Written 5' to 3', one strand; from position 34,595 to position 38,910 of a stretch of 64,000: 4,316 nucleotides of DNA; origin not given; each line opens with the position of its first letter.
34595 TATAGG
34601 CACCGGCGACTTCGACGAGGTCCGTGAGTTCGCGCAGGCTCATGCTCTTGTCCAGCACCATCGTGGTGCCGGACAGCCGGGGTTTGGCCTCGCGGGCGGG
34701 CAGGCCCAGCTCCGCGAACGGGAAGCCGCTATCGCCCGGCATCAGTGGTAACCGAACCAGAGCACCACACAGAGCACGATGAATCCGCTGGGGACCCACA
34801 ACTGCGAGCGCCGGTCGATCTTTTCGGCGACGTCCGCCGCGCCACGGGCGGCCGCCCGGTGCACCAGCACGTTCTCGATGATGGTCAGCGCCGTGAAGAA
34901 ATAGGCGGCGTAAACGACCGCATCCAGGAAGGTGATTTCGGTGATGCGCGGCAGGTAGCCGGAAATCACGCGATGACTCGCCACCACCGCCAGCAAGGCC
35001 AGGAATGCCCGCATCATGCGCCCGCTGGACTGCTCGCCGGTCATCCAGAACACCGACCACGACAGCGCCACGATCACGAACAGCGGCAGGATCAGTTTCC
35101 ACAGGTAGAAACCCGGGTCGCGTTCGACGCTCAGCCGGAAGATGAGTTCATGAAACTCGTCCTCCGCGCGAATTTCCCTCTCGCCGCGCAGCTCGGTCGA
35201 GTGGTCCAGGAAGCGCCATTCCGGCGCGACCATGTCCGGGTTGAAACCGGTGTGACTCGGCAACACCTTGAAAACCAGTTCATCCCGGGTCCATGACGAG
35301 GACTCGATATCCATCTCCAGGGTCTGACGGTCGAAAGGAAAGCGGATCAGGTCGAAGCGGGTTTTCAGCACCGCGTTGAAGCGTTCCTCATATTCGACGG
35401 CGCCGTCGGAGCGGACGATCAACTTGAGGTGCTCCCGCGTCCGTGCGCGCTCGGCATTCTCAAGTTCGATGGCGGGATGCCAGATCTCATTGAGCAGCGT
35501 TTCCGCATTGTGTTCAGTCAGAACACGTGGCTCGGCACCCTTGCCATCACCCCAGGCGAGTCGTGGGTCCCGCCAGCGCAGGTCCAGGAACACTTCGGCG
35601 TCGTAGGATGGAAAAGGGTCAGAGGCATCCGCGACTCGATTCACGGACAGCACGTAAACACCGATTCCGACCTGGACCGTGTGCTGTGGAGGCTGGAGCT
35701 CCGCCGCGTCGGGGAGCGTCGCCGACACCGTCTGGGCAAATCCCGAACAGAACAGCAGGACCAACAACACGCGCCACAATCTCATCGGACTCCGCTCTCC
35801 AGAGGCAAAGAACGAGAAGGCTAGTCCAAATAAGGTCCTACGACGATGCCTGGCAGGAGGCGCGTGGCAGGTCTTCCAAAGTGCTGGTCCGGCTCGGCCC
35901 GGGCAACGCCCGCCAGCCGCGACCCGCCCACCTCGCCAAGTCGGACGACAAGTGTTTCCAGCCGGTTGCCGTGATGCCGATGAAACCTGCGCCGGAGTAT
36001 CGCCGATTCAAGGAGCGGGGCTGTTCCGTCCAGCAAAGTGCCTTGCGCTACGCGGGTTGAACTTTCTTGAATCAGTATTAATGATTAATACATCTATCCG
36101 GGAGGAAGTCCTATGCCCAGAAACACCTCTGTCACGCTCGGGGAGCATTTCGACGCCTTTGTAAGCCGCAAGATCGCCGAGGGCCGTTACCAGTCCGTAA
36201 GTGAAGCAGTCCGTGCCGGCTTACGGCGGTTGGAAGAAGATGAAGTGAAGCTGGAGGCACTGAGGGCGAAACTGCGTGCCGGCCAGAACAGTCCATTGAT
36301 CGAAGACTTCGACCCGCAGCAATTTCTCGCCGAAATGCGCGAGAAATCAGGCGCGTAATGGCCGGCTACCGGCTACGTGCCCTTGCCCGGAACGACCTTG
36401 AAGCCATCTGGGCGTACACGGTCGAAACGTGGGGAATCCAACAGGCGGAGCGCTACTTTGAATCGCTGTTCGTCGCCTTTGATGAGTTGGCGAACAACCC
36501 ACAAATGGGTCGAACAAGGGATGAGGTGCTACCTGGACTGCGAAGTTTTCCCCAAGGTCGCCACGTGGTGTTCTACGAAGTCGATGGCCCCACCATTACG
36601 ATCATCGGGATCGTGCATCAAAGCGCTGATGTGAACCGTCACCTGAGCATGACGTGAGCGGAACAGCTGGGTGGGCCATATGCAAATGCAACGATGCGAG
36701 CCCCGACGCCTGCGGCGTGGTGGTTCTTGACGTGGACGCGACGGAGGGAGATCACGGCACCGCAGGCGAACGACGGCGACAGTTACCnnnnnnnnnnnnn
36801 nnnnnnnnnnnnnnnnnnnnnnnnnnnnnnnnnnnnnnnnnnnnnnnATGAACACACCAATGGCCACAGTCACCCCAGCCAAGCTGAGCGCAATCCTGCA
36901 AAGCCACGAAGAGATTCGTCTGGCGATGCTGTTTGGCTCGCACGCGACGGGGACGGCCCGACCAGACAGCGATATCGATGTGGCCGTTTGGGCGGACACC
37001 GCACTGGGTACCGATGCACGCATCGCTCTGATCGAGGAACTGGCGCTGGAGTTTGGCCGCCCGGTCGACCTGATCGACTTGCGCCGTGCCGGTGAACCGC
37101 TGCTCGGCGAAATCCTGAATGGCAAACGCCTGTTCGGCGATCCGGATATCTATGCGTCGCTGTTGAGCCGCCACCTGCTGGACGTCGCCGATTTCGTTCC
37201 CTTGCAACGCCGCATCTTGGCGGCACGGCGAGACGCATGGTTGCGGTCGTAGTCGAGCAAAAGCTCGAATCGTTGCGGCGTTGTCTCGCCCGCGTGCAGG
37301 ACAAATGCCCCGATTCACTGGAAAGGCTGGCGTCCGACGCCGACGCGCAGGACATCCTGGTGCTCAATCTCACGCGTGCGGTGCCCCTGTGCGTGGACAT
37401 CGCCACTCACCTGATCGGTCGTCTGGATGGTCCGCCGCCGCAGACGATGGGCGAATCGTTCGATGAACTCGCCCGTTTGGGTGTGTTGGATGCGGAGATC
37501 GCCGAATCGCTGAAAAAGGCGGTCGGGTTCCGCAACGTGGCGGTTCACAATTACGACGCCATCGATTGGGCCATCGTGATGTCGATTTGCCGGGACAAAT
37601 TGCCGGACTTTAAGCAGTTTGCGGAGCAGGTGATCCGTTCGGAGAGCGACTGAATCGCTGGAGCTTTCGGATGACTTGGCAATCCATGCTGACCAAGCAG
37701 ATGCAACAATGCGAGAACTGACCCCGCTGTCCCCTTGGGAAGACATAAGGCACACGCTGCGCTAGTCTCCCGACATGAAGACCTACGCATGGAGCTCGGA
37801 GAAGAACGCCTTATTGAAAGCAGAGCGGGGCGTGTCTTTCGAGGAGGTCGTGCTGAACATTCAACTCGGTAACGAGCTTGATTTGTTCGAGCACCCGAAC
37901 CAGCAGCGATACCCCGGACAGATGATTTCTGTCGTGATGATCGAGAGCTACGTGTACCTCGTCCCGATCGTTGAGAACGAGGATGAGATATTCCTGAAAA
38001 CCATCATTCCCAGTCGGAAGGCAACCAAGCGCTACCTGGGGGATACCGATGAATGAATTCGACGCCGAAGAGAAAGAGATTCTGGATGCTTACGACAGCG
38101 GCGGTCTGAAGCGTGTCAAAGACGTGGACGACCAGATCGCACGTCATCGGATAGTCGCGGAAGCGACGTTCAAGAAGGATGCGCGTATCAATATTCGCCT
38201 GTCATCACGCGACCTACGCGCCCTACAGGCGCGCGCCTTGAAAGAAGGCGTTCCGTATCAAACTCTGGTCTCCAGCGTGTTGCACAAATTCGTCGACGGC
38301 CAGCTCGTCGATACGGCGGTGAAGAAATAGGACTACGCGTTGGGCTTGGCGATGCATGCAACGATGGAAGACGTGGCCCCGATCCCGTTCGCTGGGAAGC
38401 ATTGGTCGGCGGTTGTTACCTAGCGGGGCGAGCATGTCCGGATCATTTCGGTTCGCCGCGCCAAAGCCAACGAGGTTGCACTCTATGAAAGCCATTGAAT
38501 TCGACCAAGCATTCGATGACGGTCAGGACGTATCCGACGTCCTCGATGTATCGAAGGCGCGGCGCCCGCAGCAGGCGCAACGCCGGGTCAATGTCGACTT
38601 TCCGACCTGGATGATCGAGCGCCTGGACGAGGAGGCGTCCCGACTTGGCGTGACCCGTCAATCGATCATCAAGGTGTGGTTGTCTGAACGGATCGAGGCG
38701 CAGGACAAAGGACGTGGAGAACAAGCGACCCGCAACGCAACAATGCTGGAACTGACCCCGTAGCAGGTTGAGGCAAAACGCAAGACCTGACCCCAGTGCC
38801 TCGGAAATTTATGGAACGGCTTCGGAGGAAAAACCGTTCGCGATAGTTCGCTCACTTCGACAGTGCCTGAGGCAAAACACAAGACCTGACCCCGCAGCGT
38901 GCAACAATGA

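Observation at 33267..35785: Pentameric ligand-gated ion channel translationally coupled to a fused sulfolactate-synthesis enzyme (ComA-ComB)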

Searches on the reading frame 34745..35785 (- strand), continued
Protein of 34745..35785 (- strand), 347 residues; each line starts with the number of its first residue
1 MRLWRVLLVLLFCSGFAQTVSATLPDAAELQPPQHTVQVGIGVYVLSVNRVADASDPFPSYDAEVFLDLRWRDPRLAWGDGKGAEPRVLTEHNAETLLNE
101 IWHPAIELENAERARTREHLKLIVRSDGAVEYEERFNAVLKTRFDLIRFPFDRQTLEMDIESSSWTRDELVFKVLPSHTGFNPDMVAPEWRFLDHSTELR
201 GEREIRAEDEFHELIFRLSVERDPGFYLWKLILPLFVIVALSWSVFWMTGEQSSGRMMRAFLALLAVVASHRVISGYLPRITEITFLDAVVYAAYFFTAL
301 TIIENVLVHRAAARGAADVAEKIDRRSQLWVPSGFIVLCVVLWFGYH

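Call 81: search_dna_similar(query=window:34745-35785:-, collection=plasmids, mode=protein, max_rows=15)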
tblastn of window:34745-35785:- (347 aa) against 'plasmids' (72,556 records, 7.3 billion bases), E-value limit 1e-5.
Records with a match: 8; places in all: 8; records where one place covers at least 80% of the query: 1.
Best place of each record, by identity: <60% 8.
By first word of the organism name: Azospirillum 7; Legionella 1.
By predicted mobility (MOB-suite, as given by PLSDB): non-mobilizable 6; mobilizable 2.
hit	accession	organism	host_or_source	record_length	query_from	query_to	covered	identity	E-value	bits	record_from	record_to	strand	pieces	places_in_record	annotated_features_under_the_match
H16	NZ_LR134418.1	Legionella adelaidensis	environmental,Cooling tower water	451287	13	299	83%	26.2%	1e-10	71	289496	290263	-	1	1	hypothetical protein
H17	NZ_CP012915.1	Azospirillum brasilense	Digitaria eriantha,microbe,root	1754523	133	340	60%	24.8%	1e-7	61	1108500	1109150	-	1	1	none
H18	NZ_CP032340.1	Azospirillum brasilense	soil sample,Agricultural field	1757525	133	340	60%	24.8%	1e-7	61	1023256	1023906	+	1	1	none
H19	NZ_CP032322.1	Azospirillum argentinense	soil sample,Agricultural field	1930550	133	340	60%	24.8%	2e-7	61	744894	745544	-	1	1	record has no annotation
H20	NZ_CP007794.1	Azospirillum argentinense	Triticum aestivum L.,Root,wheat ...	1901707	133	340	60%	24.8%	2e-7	60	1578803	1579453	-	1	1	record has no annotation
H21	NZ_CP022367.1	Azospirillum sp. TSH58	single cell,paddy soils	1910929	133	340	60%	24.3%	2e-7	61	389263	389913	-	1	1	record has no annotation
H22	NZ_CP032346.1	Azospirillum brasilense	soil sample,Agricultural field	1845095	133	340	60%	24.3%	2e-7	60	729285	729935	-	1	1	record has no annotation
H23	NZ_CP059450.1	Azospirillum brasilense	Prokaryotes,soil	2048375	133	340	60%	23.9%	2e-6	57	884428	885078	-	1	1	none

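Call 83: get_annotated_region(hit=H16, flank=5000)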
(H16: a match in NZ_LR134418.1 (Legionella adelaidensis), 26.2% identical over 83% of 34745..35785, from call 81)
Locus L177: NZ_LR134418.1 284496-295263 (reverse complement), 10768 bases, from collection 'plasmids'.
description: Legionella adelaidensis strain NCTC12735 plasmid 9, complete sequence
organism: Legionella adelaidensis (NCBI taxid 45056)
taxonomy: Bacteria; Pseudomonadota; Gammaproteobacteria; Legionellales; Legionellaceae; Legionella; Legionella adelaidensis
host: -; source: environmental,Cooling tower water; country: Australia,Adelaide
typing (MOB-suite, as given by PLSDB): non-mobilizable
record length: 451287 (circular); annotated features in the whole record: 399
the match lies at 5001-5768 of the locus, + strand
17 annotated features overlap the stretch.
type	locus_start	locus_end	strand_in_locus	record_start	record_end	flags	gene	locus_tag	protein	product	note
CDS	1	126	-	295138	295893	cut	-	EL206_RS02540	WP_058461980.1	SDR family oxidoreductase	-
CDS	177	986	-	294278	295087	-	-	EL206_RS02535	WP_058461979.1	hypothetical protein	-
CDS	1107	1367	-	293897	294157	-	-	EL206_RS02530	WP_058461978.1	hypothetical protein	-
CDS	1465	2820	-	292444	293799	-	-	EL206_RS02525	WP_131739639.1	hypothetical protein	-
CDS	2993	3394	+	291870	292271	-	-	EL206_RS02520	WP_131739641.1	hypothetical protein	-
CDS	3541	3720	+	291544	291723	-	-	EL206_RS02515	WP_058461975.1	hypothetical protein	-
CDS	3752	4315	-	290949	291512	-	-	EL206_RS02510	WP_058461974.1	peptidylprolyl isomerase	GO:0006457 - protein folding [Evidence IEA]; GO:0000413 - protein peptidyl-prolyl isomerization [Evidence IEA]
CDS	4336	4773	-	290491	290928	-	-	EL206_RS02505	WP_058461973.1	response regulator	GO:0000160 - phosphorelay signal transduction system [Evidence IEA]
CDS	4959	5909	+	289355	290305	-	-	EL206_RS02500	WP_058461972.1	hypothetical protein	-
CDS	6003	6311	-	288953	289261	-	-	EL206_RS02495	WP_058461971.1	nucleotidyltransferase domain-containing protein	-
CDS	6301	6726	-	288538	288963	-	-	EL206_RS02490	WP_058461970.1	HI0074 family nucleotidyltransferase substrate-binding subunit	-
CDS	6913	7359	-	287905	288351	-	-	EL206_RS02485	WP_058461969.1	GyrI-like domain-containing protein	-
CDS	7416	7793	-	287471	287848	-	-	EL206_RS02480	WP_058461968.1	VOC family protein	-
CDS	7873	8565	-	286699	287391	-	-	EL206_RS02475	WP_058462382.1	YafY family protein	-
CDS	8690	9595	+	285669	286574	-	-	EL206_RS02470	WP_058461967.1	hypothetical protein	-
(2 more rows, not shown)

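Call 101: find_related_loci(query=A2, collection=viral_contigs, flank=6000)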
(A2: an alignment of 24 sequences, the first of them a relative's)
Query A2 (347 aa) in viral_contigs; peptide patterns used: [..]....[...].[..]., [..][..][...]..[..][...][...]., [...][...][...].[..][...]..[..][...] (x = any residue, [..] = any of these).
51 stretches matched a pattern, but none encodes a relative of the query by tblastn (E <= 1e-3).

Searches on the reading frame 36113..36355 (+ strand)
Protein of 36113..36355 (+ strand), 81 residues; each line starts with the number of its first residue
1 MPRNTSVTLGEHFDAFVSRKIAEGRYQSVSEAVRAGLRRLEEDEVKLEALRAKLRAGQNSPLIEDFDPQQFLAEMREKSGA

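Call 31: search_protein_families(library=pfam, proteins=[window:36113-36355:+], max_evalue=0.01)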
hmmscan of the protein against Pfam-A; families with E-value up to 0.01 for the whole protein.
window:36113-36355:+ (81 aa): 1 family
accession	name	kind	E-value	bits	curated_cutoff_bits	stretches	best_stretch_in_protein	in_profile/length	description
PF03693.20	ParD_antitoxin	-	2.6e-27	95.5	21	1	1-78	1-78/81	Bacterial antitoxin of ParD toxin-antitoxin type II system and RHH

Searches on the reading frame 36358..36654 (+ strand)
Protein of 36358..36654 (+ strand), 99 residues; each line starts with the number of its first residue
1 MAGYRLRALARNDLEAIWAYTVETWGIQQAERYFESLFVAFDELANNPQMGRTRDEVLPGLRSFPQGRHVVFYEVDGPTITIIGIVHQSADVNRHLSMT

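Call 31: search_protein_families(library=pfam, proteins=[window:36358-36654:+], max_evalue=0.01)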
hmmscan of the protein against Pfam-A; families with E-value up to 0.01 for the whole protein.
window:36358-36654:+ (99 aa): 1 family
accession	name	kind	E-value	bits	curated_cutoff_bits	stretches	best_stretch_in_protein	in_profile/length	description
PF05016.21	ParE_toxin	-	2e-21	76.8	23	1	4-91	1-88/89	ParE toxin of type II toxin-antitoxin system, parDE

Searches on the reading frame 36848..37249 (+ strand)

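Call 31: search_protein_families(library=pfam, proteins=[window:36848-37249:+], max_evalue=0.01)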
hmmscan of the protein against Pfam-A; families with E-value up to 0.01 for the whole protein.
window:36848-37249:+ (134 aa): 2 families
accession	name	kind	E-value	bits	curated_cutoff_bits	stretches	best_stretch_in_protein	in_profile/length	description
PF18765.7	Polbeta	-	6e-19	68.5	26.9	1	12-97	2-89/93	Polymerase beta, Nucleotidyltransferase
PF01909.29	NTP_transf_2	-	9.6e-11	42.4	21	1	12-76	3-72/93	Nucleotidyltransferase domain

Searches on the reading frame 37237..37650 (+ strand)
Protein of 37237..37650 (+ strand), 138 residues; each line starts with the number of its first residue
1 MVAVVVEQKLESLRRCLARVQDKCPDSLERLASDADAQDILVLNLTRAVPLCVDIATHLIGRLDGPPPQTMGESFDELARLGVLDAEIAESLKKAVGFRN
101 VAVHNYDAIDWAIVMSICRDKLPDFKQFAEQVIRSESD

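Call 32: search_protein_families(library=pfam, proteins=[window:37237-37650:+], max_evalue=0.01)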
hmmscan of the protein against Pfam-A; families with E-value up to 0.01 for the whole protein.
window:37237-37650:+ (138 aa): 2 families
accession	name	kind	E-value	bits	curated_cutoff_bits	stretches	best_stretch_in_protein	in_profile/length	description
PF01934.22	HepT-like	-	2.8e-26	92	23.5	1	14-132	2-120/120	Ribonuclease HepT-like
PF20797.2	HepT-like_2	-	0.0001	22.8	27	1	79-120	49-91/110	HepT-like protein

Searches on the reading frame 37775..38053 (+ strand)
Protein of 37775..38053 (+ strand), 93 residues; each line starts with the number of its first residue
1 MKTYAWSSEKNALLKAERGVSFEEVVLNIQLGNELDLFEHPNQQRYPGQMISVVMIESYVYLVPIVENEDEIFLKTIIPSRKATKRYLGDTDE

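Call 32: search_protein_families(library=pfam, proteins=[window:37775-38053:+], max_evalue=0.01)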
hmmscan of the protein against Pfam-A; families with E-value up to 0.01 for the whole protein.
window:37775-38053:+ (93 aa): 2 families
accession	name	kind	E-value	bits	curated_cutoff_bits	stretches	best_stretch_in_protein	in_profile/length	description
PF04365.19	BrnT_toxin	-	3.8e-05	24.4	34.5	1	6-86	1-76/77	Ribonuclease toxin, BrnT, of type II toxin-antitoxin system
PF17130.9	Peptidase_M99_m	-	0.004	17.5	27.5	1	39-75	21-58/73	beta-barrel domain of carboxypeptidase M99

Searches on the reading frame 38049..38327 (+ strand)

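Call 32: search_protein_families(library=pfam, proteins=[window:38049-38327:+], max_evalue=0.01)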
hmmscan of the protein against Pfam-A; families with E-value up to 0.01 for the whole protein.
window:38049-38327:+ (93 aa): 2 families
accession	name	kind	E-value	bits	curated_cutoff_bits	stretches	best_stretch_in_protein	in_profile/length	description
PF12441.14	CopG_antitoxin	-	4.3e-06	27.8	28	1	41-80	39-78/79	CopG antitoxin of type II toxin-antitoxin system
PF14384.12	BrnA_antitoxin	-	0.0056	17.5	26.1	1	24-82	18-68/68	BrnA antitoxin of type II toxin-antitoxin system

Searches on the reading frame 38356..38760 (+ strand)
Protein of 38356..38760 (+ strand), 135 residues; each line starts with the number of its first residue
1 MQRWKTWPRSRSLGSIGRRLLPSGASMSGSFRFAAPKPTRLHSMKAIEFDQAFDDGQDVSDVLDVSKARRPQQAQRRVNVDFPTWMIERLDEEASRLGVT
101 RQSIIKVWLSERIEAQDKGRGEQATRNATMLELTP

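Call 32: search_protein_families(library=pfam, proteins=[window:38356-38760:+], max_evalue=0.01)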
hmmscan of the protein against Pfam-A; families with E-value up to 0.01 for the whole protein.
window:38356-38760:+ (135 aa): 2 families
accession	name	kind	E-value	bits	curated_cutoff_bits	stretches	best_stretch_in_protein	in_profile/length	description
PF12441.14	CopG_antitoxin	-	2.9e-06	28.4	28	1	45-111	7-78/79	CopG antitoxin of type II toxin-antitoxin system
PF15919.11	HicB_lk_antitox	-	0.0059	17.2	27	1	50-105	67-119/123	HicB_like antitoxin of bacterial toxin-antitoxin system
